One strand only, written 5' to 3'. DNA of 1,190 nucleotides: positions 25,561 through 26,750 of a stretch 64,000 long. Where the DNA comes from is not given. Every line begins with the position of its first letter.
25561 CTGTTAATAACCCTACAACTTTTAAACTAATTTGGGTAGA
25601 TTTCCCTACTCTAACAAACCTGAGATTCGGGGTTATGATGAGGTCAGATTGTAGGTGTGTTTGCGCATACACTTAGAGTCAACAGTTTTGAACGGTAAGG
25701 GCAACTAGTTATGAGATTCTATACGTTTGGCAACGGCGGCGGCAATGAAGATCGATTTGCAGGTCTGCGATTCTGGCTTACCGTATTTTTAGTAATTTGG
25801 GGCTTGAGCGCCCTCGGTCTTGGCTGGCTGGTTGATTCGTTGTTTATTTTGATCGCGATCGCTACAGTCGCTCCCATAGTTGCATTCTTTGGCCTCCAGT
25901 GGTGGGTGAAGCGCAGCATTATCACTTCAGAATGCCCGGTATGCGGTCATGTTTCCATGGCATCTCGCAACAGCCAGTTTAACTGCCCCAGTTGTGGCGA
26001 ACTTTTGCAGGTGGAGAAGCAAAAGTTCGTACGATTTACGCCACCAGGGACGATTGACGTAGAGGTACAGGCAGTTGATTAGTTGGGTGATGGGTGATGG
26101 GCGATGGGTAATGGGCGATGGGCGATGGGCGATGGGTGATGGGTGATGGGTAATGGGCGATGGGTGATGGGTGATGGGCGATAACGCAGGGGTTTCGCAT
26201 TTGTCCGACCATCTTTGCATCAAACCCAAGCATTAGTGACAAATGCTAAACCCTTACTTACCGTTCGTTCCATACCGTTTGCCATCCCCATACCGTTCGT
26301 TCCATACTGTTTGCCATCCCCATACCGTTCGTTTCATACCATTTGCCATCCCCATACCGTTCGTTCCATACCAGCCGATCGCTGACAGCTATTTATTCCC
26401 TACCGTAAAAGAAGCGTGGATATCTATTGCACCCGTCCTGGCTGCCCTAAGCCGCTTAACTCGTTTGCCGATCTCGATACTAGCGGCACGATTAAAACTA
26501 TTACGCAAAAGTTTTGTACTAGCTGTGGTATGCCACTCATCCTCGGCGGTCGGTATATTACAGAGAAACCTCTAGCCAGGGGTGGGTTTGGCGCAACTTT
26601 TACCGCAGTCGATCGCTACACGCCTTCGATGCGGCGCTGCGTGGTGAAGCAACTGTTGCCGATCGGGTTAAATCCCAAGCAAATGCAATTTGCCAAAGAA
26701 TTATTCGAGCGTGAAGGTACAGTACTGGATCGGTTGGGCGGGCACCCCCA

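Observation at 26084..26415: Intergenic leader upstream of the Ser/Thr kinase packed with three distinct repeat types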

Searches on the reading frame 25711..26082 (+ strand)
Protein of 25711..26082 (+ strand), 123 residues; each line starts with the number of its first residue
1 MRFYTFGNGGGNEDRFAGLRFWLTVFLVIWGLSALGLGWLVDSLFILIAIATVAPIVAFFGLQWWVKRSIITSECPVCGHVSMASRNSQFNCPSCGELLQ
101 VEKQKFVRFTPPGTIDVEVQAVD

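Call 17: find_encoding_contigs(protein=window:25711-26082:+, flank=3000, max_places=10)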
Protein window:25711-26082:+ (123 aa): 1 contig read that carries it; 1 place shown.
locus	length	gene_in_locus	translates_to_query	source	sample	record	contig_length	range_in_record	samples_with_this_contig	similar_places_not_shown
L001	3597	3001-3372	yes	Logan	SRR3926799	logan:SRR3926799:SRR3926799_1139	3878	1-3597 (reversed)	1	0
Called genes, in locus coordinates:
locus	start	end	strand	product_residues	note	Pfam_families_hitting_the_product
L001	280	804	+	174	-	PF18967:PycTM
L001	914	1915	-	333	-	PF01545:Cation_efflux, PF16916:ZT_dimer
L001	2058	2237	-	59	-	-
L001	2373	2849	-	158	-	PF09655:Nitr_red_assoc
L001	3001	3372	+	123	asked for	-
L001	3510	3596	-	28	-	?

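Call 19: search_protein_families(library=pfam, proteins=[window:25711-26082:+])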
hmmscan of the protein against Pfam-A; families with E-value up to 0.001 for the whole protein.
window:25711-26082:+ (123 aa): 0 families

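Call 24: find_homologous_proteins(query=window:25711-26082:+)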
Query window:25711-26082:+ (123 aa): 151 proteins with E <= 0.001 among 158 candidates; the best 120 are listed.
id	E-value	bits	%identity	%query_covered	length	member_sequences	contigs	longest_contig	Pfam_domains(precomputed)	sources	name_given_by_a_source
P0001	6.3e-78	277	99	100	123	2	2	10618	-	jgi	jgi:predicted RNA-binding Zn-ribbon protein involved in translation (DUF1610 family)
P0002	9.7e-72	257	91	100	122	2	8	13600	-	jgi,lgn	jgi:predicted RNA-binding Zn-ribbon protein involved in translation (DUF1610 family)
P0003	2.8e-65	236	81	100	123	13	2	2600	-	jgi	jgi:predicted RNA-binding Zn-ribbon protein involved in translation (DUF1610 family)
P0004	2.1e-64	233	83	100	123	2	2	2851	-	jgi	jgi:predicted RNA-binding Zn-ribbon protein involved in translation (DUF1610 family)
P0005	2.5e-62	227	78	100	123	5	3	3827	-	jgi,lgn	jgi:predicted RNA-binding Zn-ribbon protein involved in translation (DUF1610 family)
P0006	1.6e-50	188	66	99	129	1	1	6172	-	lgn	-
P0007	2.4e-50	188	65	89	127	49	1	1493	-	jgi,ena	jgi:endogenous inhibitor of DNA gyrase (YacG/DUF329 family)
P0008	4.1e-50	187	65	100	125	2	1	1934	-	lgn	-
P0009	4.3e-50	187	62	100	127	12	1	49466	-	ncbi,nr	ncbi:hypothetical protein PseudUWO310_14835 [Pseudanabaena sp. UWO310]|nr:hypothetical protein Pseud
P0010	1.3e-49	185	64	100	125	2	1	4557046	-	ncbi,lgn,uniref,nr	ncbi:hypothetical protein Pse7367_1952 [Thalassoporum mexicanum PCC 7367]|uniref:hypothetical protei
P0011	2.4e-49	185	64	100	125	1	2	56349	-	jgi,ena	-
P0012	4.0e-49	184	64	100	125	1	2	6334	-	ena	-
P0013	4.2e-49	184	64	100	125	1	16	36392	-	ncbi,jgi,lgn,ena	jgi:hypothetical protein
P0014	5.5e-49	183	64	100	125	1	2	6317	-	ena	-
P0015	7.3e-49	183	64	100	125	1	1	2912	-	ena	-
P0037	8.5e-47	176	57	100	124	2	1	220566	-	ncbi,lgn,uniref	ncbi:hypothetical protein TUMEXPCC7403_07415 [Tumidithrix helvetica PCC 7403]|uniref:hypothetical pr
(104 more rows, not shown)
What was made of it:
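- On Cyanobacterial STRR / heptamer simple sequence repeats: The host is Pseudanabaenaceae-like (call 24).
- Checked: ORF 25927-26229 (-) is antisense to a conserved gene that has 151 homologues (call 24).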

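Call 26: find_encoding_contigs(protein=P0001, flank=4000, max_places=6)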
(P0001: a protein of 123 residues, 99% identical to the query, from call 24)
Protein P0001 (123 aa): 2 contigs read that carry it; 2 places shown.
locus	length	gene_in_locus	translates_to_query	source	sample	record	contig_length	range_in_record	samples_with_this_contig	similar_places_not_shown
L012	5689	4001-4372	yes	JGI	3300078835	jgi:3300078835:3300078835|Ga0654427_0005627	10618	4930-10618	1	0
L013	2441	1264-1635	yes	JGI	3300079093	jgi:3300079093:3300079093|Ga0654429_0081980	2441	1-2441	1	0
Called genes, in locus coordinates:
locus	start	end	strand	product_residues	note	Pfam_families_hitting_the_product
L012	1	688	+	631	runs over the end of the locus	PF00395:SLH, PF04966:OprB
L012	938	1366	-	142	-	-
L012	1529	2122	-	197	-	PF13302:Acetyltransf_3, PF13420:Acetyltransf_4 (weak), PF00583:Acetyltransf_1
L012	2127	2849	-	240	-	PF00226:DnaJ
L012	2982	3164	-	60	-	-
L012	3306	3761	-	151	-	PF09655:Nitr_red_assoc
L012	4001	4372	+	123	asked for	-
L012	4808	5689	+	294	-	?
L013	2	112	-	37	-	?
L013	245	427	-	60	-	-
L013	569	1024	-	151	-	PF09655:Nitr_red_assoc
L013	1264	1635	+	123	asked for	-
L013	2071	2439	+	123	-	?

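Call 27: find_encoding_contigs(protein=P0002, flank=4000, max_places=8)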
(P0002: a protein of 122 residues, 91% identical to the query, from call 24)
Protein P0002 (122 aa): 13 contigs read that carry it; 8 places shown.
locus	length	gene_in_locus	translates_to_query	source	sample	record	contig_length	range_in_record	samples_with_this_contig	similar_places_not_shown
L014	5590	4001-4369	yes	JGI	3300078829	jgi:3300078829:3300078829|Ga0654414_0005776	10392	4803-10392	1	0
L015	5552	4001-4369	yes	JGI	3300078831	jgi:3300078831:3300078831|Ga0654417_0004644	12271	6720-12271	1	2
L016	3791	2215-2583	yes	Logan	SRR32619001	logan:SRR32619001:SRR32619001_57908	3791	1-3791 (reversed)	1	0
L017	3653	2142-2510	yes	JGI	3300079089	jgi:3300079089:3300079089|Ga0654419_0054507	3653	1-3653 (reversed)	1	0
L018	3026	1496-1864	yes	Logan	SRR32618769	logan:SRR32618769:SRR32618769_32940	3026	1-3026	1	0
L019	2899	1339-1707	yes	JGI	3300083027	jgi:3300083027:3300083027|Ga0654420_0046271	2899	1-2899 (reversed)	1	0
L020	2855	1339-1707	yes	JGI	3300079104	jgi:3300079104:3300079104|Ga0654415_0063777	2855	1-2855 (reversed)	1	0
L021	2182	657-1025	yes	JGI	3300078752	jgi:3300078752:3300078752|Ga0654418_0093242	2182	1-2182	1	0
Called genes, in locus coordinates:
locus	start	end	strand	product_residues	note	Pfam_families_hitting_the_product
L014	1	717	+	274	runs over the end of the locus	PF00005:ABC_tran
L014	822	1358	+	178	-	-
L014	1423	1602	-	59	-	-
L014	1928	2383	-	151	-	PF09655:Nitr_red_assoc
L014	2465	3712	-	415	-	PF12323:HTH_OrfB_IS605, PF01385:OrfB_IS605, PF07282:Cas12f1-like_TNB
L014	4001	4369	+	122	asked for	-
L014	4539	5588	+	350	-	?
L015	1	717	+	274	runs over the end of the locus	PF00005:ABC_tran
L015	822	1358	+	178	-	-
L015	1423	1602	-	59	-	-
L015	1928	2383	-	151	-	PF09655:Nitr_red_assoc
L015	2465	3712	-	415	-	PF12323:HTH_OrfB_IS605, PF01385:OrfB_IS605, PF07282:Cas12f1-like_TNB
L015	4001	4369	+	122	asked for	-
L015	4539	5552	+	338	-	?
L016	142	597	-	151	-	PF09655:Nitr_red_assoc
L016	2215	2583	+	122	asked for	-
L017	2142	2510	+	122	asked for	-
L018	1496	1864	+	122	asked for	-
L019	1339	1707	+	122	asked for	-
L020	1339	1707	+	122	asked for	-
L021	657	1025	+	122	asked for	-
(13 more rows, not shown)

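Call 32: find_encoding_contigs(protein=P0005, flank=3000, max_places=4)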
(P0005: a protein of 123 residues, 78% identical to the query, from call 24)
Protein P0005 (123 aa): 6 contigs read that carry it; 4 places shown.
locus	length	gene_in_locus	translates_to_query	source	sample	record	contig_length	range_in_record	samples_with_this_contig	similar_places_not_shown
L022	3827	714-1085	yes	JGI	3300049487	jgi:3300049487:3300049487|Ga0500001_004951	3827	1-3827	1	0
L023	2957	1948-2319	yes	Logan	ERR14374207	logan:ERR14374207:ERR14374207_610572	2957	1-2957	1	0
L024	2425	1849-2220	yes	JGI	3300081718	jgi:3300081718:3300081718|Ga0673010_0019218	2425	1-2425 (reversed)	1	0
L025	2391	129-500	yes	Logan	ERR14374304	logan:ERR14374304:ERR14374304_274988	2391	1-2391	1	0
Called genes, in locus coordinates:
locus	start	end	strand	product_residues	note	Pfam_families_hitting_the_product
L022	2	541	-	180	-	?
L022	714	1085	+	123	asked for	-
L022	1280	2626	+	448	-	PF00069:Pkinase, PF07714:PK_Tyr_Ser-Thr, PF03109:ABC1 (weak)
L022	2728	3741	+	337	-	PF02463:SMC_N (faint), PF00005:ABC_tran, PF13304:AAA_21 (weak), PF08402:TOBE_2 (weak), PF03459:TOBE, PF12857:TOBE_3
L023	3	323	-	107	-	?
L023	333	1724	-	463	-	PF03092:BT1, PF07690:MFS_1, PF12832:MFS_1_like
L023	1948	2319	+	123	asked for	-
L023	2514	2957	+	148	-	?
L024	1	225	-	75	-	?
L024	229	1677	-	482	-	PF03092:BT1, PF07690:MFS_1, PF12832:MFS_1_like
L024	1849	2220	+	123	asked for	-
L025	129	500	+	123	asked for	-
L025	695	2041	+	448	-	PF00069:Pkinase, PF07714:PK_Tyr_Ser-Thr, PF03109:ABC1 (weak)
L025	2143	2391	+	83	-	?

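Call 33: find_encoding_contigs(protein=P0004, flank=3000, max_places=4)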
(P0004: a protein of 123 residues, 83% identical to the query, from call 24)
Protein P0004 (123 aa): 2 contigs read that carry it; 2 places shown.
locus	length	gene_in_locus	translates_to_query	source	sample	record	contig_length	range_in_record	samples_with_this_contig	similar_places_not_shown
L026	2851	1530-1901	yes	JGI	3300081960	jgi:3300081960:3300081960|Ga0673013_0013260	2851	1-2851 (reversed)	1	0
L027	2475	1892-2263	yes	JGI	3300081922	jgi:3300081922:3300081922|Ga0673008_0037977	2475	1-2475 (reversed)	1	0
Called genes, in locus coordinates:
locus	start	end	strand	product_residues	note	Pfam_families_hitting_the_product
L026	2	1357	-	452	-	?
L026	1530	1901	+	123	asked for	-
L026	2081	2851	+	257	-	?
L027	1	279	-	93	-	?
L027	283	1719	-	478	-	PF03092:BT1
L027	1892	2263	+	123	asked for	-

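Call 34: find_encoding_contigs(protein=P0003, flank=3000, max_places=4)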
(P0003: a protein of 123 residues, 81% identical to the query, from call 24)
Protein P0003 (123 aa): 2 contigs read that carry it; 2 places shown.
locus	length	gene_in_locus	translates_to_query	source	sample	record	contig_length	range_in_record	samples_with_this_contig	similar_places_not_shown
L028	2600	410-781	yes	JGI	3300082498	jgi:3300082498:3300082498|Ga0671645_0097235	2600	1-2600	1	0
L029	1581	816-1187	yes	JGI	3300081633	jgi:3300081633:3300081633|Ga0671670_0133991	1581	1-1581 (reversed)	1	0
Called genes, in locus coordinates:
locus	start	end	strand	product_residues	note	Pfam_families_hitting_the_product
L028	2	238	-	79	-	?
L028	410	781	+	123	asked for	-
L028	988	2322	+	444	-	PF00069:Pkinase, PF07714:PK_Tyr_Ser-Thr, PF03109:ABC1 (weak)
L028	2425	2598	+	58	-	?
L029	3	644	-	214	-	?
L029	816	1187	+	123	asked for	-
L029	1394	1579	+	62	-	?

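Call 62: find_encoding_contigs(protein=P0010, flank=3000, max_places=2)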
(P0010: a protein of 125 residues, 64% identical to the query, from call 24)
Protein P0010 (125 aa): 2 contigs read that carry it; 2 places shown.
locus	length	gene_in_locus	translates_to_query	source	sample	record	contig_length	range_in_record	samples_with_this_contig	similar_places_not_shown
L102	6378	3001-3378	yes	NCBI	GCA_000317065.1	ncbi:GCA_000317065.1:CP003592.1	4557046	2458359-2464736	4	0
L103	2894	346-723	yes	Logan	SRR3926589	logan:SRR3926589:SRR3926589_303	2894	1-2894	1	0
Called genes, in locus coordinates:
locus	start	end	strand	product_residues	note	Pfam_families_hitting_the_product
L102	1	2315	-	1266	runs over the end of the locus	PF00072:Response_reg, PF01590:GAF, PF00989:PAS, PF08447:PAS_3, PF08448:PAS_4, PF00989:PAS, PF08448:PAS_4, PF00989:PAS, +9 more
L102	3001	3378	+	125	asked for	-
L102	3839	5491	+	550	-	PF00069:Pkinase, PF07714:PK_Tyr_Ser-Thr, PF03109:ABC1 (weak)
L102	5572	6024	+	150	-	PF01797:Y1_Tnp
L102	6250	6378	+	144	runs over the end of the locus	PF01220:DHquinase_II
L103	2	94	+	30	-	?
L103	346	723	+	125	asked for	-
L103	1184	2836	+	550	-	PF00069:Pkinase, PF07714:PK_Tyr_Ser-Thr, PF03109:ABC1 (weak)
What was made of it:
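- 25711..26082 (+): Upstream gene: a 123-aa membrane protein with a C-terminal zinc ribbon and no Pfam family. It is the conserved partner of the kinase gene. It is followed by a Pkinase gene in L012, L014, L022, L025, L028 and PCC 7367 (calls 26, 27, 32, 34, 62).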

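Call 63: find_encoding_contigs(protein=P0037, flank=3000, max_places=2)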
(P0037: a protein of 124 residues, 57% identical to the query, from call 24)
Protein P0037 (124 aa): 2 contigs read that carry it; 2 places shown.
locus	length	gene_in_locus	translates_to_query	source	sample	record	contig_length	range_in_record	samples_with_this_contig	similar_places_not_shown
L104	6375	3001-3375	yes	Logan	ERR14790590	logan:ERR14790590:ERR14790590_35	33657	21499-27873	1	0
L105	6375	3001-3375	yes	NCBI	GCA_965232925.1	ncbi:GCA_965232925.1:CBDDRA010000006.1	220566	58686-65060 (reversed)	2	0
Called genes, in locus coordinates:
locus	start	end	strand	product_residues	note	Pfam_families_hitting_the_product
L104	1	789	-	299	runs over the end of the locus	PF00520:Ion_trans, PF07885:Ion_trans_2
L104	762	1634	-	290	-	PF13370:Fer4_13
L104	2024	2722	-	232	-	-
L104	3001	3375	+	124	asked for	-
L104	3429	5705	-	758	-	PF00672:HAMP, PF00512:HisKA, PF02518:HATPase_c, PF00072:Response_reg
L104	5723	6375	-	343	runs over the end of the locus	PF13379:NMT1_2, PF09084:NMT1, PF16868:NMT1_3 (weak)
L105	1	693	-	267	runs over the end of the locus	PF00520:Ion_trans, PF07885:Ion_trans_2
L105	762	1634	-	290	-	PF13370:Fer4_13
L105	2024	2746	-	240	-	-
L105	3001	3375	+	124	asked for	-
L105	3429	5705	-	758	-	PF00672:HAMP, PF00512:HisKA, PF02518:HATPase_c, PF00072:Response_reg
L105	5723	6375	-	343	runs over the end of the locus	PF13379:NMT1_2, PF09084:NMT1, PF16868:NMT1_3 (weak)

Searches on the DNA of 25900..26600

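Call 8: search_rna_families(source=window, start=25900, end=26600, threshold=evalue, max_evalue=10)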
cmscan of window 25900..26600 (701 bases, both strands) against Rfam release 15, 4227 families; matches with E-value up to 10: 2.
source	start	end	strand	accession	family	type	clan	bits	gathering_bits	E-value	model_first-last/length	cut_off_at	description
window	26041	26107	+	RF00613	SNORD94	Gene; snRNA; snoRNA; CD-box;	-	14.7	60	0.87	1-137/137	no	Small nucleolar RNA SNORD94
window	26532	26592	+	RF02260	MAT2A_A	Cis-reg;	-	14.2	40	5.7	1-65/65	no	MAT2A 3'UTR stem loop A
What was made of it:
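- On Known structured RNA family (Rfam): At E<=10 only chance-level hits appear in 25900-26600 (call 8).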

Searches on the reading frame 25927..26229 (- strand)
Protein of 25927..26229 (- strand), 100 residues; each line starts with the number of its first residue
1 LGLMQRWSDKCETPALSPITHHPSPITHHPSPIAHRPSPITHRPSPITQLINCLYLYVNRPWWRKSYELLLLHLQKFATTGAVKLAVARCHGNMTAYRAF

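Call 68: search_protein_families(library=pfam, proteins=[window:25927-26229:-], max_evalue=0.1)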
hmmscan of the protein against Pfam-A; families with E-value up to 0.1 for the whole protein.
window:25927-26229:- (100 aa): 0 families

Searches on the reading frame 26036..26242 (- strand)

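Call 68: search_protein_families(library=pfam, proteins=[window:26036-26242:-], max_evalue=0.1)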
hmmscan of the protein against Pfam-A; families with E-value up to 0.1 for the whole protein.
window:26036-26242:- (68 aa): 1 family
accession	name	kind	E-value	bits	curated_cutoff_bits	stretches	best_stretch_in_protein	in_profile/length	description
PF11914.13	DUF3432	-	0.0016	19.1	26.7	1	22-50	14-44/98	Domain of unknown function (DUF3432)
